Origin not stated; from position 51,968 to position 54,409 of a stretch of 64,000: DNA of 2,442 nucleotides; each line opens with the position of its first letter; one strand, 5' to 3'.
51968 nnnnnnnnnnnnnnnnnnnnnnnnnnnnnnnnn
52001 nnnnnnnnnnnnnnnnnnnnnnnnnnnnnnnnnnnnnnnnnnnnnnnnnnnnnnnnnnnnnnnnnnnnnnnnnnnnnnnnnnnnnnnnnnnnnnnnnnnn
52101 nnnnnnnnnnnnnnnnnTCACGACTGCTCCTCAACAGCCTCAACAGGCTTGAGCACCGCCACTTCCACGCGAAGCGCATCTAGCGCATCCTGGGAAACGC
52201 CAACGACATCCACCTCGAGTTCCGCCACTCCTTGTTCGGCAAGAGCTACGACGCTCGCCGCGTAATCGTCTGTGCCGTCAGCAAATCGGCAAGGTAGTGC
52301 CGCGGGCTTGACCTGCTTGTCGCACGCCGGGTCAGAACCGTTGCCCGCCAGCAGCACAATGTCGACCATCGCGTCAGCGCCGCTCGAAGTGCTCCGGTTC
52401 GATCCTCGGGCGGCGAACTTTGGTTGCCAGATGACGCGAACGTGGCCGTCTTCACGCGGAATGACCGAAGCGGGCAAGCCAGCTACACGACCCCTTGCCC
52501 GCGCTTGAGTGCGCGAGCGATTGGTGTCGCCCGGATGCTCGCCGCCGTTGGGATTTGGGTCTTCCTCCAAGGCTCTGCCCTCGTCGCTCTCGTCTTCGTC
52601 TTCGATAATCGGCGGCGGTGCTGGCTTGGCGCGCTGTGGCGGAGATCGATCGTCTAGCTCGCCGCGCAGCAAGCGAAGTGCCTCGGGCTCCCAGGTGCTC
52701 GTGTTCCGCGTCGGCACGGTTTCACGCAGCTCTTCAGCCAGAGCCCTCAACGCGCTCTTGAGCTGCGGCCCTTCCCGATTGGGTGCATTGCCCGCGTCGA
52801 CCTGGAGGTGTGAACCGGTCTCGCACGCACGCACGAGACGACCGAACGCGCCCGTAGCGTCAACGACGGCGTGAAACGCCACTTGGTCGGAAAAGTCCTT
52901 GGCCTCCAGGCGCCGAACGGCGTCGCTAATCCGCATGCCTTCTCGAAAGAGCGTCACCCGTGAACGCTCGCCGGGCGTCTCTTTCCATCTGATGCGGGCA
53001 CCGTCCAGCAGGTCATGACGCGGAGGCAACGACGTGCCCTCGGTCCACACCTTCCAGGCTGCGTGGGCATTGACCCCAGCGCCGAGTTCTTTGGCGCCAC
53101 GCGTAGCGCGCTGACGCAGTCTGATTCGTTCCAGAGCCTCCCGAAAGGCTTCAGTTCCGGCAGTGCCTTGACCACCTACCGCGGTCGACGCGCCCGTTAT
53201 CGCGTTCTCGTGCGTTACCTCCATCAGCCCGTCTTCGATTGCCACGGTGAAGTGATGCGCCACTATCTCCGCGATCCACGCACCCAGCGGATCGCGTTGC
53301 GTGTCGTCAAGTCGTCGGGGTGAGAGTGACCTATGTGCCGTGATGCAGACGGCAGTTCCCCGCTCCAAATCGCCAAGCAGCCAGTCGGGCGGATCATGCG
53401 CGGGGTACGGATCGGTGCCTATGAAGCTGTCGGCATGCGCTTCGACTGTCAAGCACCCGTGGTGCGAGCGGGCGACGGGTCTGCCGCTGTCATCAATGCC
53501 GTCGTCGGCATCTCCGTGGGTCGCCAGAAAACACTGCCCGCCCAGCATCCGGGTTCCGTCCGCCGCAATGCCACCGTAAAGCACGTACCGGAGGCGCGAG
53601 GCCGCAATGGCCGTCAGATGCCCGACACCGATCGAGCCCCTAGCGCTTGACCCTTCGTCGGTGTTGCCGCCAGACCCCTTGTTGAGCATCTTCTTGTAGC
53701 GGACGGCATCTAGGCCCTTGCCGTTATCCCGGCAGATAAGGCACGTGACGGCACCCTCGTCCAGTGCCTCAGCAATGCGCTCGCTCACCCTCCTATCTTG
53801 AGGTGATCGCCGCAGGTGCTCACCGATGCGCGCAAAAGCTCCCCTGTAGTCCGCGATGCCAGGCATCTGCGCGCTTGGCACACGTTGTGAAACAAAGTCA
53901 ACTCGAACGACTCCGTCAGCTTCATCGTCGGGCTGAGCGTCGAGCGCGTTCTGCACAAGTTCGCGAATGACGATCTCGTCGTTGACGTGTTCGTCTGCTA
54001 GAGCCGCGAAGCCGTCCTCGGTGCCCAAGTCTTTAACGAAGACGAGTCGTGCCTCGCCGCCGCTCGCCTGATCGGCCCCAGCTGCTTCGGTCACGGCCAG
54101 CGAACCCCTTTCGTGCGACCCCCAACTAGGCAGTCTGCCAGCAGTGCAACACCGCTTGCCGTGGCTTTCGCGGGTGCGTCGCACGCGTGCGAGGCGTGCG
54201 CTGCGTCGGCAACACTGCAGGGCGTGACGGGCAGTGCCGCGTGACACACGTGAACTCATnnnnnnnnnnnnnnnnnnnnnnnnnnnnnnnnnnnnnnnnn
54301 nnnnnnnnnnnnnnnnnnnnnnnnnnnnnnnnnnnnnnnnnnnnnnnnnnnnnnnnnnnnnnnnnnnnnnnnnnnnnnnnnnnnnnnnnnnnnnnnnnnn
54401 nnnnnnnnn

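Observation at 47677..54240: Mosaic, compositionally foreign island inserted between dapD and an ACAD operon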

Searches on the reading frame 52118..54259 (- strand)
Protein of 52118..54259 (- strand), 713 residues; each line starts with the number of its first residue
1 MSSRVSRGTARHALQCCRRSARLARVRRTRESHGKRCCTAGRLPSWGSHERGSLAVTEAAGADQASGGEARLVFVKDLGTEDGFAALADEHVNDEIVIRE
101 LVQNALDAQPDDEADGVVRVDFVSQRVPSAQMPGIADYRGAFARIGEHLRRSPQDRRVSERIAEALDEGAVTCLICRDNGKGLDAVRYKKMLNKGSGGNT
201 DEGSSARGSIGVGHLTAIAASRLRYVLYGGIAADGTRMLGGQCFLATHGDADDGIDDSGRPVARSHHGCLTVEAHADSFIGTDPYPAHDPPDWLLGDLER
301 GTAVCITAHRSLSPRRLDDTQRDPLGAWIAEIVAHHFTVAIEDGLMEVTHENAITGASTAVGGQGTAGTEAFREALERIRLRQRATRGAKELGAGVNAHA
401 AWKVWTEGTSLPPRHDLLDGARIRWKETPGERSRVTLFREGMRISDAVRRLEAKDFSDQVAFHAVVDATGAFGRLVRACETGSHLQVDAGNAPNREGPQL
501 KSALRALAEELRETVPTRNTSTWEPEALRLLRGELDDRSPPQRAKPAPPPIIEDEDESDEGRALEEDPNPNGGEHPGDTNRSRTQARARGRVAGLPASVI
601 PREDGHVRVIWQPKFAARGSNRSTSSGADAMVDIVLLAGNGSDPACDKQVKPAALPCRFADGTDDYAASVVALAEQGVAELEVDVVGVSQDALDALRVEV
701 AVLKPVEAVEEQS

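Call 3: search_protein_families(library=pfam, proteins=[window:52118-54259:-], max_evalue=0.1)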
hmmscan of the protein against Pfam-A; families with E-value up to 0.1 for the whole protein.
window:52118-54259:- (713 aa): 1 family
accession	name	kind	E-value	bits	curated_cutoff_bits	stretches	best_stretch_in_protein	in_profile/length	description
PF02518.31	HATPase_c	-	0.034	15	26.4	0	97-121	9-32/111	Histidine kinase-, DNA gyrase B-, and HSP90-like ATPase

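Call 4: search_protein_families(library=padloc, proteins=[window:52118-54259:-], max_evalue=0.1)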
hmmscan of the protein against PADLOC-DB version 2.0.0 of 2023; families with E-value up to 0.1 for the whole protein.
window:52118-54259:- (713 aa): 1 family
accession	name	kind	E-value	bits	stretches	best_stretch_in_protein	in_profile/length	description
PDLC04582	PDC-M33A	-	1.2e-14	51.9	1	98-254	35-195/627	-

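Call 9: search_protein_families(library=ncbifam, proteins=[window:52118-54259:-], max_evalue=0.01)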
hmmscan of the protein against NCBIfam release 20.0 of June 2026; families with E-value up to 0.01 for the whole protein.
window:52118-54259:- (713 aa): 1 family
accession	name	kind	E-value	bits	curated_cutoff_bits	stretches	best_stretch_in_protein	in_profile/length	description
NF047352.1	P_loop_sacsin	domain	0.0035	17.7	50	0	97-219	3-72/80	sacsin N-terminal ATP-binding-like domain-containing protein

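Call 10: search_protein_families(library=phrogs, proteins=[window:52118-54259:-], max_evalue=0.01)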
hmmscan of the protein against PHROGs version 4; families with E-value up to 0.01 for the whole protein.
window:52118-54259:- (713 aa): 0 families

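Call 11: find_homologous_proteins(query=window:52118-54259:-)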
Query window:52118-54259:- (713 aa): 9 proteins with E <= 0.001 among 8000 candidates.
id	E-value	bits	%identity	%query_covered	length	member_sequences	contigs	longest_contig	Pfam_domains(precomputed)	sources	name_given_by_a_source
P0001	0.0e+0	1467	100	92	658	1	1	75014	-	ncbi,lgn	-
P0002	2.2e-265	901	66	90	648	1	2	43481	-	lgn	-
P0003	6.6e-220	751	57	90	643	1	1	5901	-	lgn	-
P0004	8.4e-71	258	35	86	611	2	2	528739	-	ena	-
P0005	3.8e-37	147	33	63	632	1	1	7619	-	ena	-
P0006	5.2e-27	113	28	67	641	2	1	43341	-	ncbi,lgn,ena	-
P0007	9.4e-25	106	29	61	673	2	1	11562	-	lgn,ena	-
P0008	2.9e-23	101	31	54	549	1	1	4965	-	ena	-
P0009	3.9e-22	97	27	62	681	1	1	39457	-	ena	-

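Call 12: find_encoding_contigs(protein=P0001, flank=10000, max_places=4)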
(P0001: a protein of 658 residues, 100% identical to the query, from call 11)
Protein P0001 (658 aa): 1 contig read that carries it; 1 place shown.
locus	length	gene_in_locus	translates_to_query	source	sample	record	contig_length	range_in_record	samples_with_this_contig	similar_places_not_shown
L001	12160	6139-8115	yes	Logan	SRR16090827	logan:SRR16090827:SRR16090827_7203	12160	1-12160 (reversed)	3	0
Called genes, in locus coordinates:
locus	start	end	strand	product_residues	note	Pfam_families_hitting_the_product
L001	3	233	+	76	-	?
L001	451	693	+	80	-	-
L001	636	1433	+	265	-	PF00378:ECH_1, PF16113:ECH_2 (weak)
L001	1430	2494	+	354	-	PF02515:CoA_transf_3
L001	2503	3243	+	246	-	PF00378:ECH_1, PF16113:ECH_2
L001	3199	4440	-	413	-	PF02515:CoA_transf_3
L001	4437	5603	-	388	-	PF02771:Acyl-CoA_dh_N, PF02770:Acyl-CoA_dh_M, PF00441:Acyl-CoA_dh_1, PF08028:Acyl-CoA_dh_2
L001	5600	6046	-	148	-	PF24348:DUF7508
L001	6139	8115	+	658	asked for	-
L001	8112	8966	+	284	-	-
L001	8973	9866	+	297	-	-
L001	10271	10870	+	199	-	-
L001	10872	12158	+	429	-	?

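Call 13: find_encoding_contigs(protein=P0002, flank=10000, max_places=4)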
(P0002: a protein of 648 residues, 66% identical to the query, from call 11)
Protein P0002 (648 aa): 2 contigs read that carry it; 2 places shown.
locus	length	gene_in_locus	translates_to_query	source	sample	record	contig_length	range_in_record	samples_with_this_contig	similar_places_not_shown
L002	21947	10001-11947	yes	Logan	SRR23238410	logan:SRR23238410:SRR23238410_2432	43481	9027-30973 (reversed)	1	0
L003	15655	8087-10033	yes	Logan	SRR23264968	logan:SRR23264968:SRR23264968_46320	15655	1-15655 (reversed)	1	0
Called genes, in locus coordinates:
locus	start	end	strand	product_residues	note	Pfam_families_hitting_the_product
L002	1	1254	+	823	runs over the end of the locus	PF02515:CoA_transf_3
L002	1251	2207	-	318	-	PF00135:COesterase (weak), PF20434:BD-FAE, PF07859:Abhydrolase_3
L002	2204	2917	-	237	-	PF01370:Epimerase (faint)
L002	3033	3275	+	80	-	-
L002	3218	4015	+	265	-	PF00378:ECH_1, PF16113:ECH_2 (weak)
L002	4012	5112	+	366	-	PF02515:CoA_transf_3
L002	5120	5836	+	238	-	PF00378:ECH_1, PF16113:ECH_2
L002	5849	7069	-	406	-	PF02515:CoA_transf_3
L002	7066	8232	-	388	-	PF02771:Acyl-CoA_dh_N, PF02770:Acyl-CoA_dh_M, PF00441:Acyl-CoA_dh_1, PF08028:Acyl-CoA_dh_2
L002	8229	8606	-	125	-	PF24348:DUF7508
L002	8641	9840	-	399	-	PF04909:Amidohydro_2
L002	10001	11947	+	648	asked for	-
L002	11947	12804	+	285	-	-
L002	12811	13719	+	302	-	-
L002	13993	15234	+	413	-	PF14338:Mrr_N (faint)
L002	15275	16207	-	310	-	PF14789:THDPS_M, PF14602:Hexapep_2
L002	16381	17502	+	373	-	PF03060:NMO, PF01070:FMN_dh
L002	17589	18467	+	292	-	PF00106:adh_short, PF08659:KR, PF13561:adh_short_C2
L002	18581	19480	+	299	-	-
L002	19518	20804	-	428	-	PF02661:Fic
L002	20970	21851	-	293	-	PF02668:TauD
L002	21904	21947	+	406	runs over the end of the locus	PF02746:MR_MLE_N, PF13378:MR_MLE_C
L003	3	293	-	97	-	?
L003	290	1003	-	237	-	PF01370:Epimerase (faint)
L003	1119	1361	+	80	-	-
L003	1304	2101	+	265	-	PF00378:ECH_1, PF16113:ECH_2 (weak)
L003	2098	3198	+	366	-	PF02515:CoA_transf_3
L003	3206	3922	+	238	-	PF00378:ECH_1, PF16113:ECH_2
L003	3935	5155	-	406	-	PF02515:CoA_transf_3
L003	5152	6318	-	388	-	PF02771:Acyl-CoA_dh_N, PF02770:Acyl-CoA_dh_M, PF00441:Acyl-CoA_dh_1, PF08028:Acyl-CoA_dh_2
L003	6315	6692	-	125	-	PF24348:DUF7508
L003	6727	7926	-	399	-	PF04909:Amidohydro_2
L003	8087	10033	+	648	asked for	-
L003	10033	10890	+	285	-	-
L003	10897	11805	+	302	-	-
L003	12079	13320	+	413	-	PF14338:Mrr_N (faint)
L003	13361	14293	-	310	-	PF14789:THDPS_M, PF14602:Hexapep_2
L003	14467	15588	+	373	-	PF03060:NMO, PF01070:FMN_dh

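Call 16: find_encoding_contigs(protein=P0003, flank=10000, max_places=3)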
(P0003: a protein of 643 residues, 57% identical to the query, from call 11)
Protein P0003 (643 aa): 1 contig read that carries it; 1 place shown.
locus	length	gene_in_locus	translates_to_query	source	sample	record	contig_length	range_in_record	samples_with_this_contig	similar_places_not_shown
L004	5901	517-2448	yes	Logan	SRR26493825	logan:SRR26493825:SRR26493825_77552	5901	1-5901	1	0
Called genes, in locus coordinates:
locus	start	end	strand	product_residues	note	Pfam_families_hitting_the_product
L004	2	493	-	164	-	?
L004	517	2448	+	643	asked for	-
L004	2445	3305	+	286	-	-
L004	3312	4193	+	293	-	-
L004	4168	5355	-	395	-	PF04909:Amidohydro_2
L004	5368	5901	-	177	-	?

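Call 17: find_encoding_contigs(protein=P0004, flank=10000, max_places=3)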
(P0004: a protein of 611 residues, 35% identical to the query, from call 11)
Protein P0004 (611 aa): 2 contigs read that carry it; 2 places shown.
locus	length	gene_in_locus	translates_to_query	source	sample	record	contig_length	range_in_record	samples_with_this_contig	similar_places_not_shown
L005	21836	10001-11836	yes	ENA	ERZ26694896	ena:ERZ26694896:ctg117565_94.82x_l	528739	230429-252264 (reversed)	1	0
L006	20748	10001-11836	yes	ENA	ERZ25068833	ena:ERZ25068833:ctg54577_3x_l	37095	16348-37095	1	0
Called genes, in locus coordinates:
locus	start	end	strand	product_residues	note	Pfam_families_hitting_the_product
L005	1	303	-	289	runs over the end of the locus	-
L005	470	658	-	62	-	-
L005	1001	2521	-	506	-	PF00078:RVT_1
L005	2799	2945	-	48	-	-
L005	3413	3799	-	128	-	PF01934:HepT-like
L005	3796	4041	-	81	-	PF01909:NTP_transf_2, PF18765:Polbeta (weak)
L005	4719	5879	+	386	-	PF13173:AAA_14, PF13401:AAA_22 (faint), PF13635:DUF4143, PF08279:HTH_11 (faint)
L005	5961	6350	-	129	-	-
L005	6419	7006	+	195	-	PF13936:HTH_38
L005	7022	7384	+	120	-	-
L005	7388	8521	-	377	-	PF13384:HTH_23, PF13518:HTH_28, PF13551:HTH_29, PF13565:HTH_32, PF13358:DDE_3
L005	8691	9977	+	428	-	-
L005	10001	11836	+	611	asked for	-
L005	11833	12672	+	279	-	-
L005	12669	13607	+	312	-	-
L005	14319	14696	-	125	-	PF01850:PIN (weak)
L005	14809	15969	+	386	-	PF13173:AAA_14, PF13401:AAA_22 (faint), PF13635:DUF4143, PF08279:HTH_11 (faint)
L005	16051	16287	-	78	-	-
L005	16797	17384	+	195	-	-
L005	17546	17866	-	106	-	PF01934:HepT-like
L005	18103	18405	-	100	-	PF01934:HepT-like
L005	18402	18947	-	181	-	PF13749:HATPase_c_4 (weak)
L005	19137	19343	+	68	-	-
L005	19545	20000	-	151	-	-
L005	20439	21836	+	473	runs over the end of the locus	PF04326:SLFN_AlbA_2, PF13749:HATPase_c_4, PF25213:HVO_A0261_N (faint)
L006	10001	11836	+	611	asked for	-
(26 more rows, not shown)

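Call 18: find_encoding_contigs(protein=P0006, flank=10000, max_places=3)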
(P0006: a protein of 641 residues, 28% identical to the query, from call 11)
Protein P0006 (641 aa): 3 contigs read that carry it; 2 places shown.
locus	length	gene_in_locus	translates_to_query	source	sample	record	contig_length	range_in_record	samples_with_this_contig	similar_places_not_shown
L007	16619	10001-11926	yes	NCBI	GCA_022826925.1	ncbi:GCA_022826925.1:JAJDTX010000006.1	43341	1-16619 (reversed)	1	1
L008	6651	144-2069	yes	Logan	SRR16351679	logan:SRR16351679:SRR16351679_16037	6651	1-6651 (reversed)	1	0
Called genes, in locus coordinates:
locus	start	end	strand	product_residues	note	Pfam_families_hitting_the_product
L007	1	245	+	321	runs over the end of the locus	PF01436:NHL (faint)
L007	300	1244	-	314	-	PF02481:DNA_processg_A, PF18306:LDcluster4 (faint)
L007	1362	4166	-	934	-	PF13620:CarboxypepD_reg, PF13715:CarbopepD_reg_2 (weak), PF07715:Plug (weak), PF00593:TonB_dep_Rec_b-barrel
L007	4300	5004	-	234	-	PF00072:Response_reg, PF00486:Trans_reg_C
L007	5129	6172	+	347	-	PF02547:Queuosine_synth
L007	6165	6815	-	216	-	PF00702:Hydrolase, PF12710:HAD, PF13419:HAD_2, PF13242:Hydrolase_like (weak)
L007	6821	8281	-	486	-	PF02511:Thy1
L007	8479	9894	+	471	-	PF00171:Aldedh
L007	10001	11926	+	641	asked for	-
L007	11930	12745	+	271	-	-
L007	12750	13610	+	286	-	-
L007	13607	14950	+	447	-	-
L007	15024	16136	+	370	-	PF00266:Aminotran_5, PF01041:DegT_DnrJ_EryC1 (weak)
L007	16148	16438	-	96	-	-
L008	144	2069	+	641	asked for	-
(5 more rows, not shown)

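Call 23: search_solved_structures(query=P0001, max_evalue=1)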
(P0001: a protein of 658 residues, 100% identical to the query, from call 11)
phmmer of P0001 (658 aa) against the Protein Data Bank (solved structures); distinct sequences matched with E-value up to 1: 1.
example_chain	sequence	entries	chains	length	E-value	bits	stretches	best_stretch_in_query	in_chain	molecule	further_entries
6qak_A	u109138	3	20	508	0.88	11.5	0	309-392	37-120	4-trimethylaminobutyraldehyde dehydrogenase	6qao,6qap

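Call 25: search_solved_structures(query=P0010, max_evalue=1)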
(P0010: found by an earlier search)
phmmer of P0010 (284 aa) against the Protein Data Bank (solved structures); distinct sequences matched with E-value up to 1: 0.

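Call 26: search_solved_structures(query=P0011, max_evalue=1)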
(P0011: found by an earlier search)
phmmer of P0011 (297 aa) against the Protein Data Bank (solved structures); distinct sequences matched with E-value up to 1: 1.
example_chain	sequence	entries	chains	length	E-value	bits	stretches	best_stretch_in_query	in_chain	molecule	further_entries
2mhh_A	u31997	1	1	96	0.33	13.7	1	10-45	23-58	Polycystic kidney disease protein 2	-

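Call 30: search_protein_families(library=pfam, proteins=[L007:13607-14950:+, L005:8691-9977:+, L007:15024-16136:+, L007:11930-12745:+, L007:12750-13610:+, L005:11833-12672:+, L005:12669-13607:+, L002:13993-15234:+, L007:10001-11926:+, L005:10001-11836:+], max_evalue=0.1)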
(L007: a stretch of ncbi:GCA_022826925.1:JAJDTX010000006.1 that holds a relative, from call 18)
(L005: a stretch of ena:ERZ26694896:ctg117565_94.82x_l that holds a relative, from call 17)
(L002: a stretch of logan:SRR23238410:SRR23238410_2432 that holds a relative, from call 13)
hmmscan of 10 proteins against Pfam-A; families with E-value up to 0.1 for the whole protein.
L007:13607-14950:+ (447 aa): 1 family
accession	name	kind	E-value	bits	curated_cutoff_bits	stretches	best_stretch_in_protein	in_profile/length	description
PF01507.26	PAPS_reduct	-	0.032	14.7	22.5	1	25-79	2-51/175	Phosphoadenosine phosphosulfate reductase domain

L005:8691-9977:+ (428 aa): 2 families
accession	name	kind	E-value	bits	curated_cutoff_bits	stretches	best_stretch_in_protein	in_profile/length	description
PF01507.26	PAPS_reduct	-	0.017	15.6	22.5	1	31-87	3-54/175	Phosphoadenosine phosphosulfate reductase domain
PF07837.17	FTCD_N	-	0.081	13.1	27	0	63-119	90-148/176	Formiminotransferase domain, N-terminal subdomain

L007:15024-16136:+ (370 aa): 5 families
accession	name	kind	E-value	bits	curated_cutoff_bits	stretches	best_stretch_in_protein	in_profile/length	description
PF00266.25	Aminotran_5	-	2.3e-68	231.3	21.5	1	7-342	26-369/371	Aminotransferase class-V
PF01041.23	DegT_DnrJ_EryC1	-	3.2e-07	30.3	19.8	1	42-160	40-151/360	DegT/DnrJ/EryC1/StrS aminotransferase family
PF01212.27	Beta_elim_lyase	-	5.9e-05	23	27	1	21-203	29-223/288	Beta-eliminating lyase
PF00155.27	Aminotran_1_2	-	0.00029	20.6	19.7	1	23-156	41-187/361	Aminotransferase class I and II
PF01053.26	Cys_Met_Meta_PP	-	0.061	12.3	27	1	39-180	66-198/381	Cys/Met metabolism PLP-dependent enzyme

L007:11930-12745:+ (271 aa): 0 families

L007:12750-13610:+ (286 aa): 1 family
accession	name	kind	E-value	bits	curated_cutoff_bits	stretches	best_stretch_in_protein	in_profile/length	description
PF13646.12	HEAT_2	-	0.019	15.7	27.7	1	215-280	19-87/88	HEAT repeats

L005:11833-12672:+ (279 aa): 0 families

L005:12669-13607:+ (312 aa): 1 family
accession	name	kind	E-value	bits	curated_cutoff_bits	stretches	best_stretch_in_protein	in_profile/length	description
PF11743.13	DUF3301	-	0.097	12.8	25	0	241-279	6-43/95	Protein of unknown function (DUF3301)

L002:13993-15234:+ (413 aa): 2 families
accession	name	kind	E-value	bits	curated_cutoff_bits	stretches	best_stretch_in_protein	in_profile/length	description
PF14338.12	Mrr_N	-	8.9e-06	26.2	29.5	1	126-160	43-77/87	Mrr N-terminal domain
PF23216.1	WH_CYT4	-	0.094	13.3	27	0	3-57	4-55/97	Mitochondrial protein cyt-4, winged helix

L007:10001-11926:+ (641 aa): 1 family
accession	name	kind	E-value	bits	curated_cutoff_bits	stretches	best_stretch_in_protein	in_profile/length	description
PF13589.12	HATPase_c_3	-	0.015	15.8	25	0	42-165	4-82/137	Histidine kinase-, DNA gyrase B-, and HSP90-like ATPase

L005:10001-11836:+ (611 aa): 2 families
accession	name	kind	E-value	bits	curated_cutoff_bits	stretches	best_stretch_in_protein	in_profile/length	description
PF13589.12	HATPase_c_3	-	0.00081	19.9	25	0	102-144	38-81/137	Histidine kinase-, DNA gyrase B-, and HSP90-like ATPase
PF25794.1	SACS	-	0.045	14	32.8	1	28-48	18-38/247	Sacsin domain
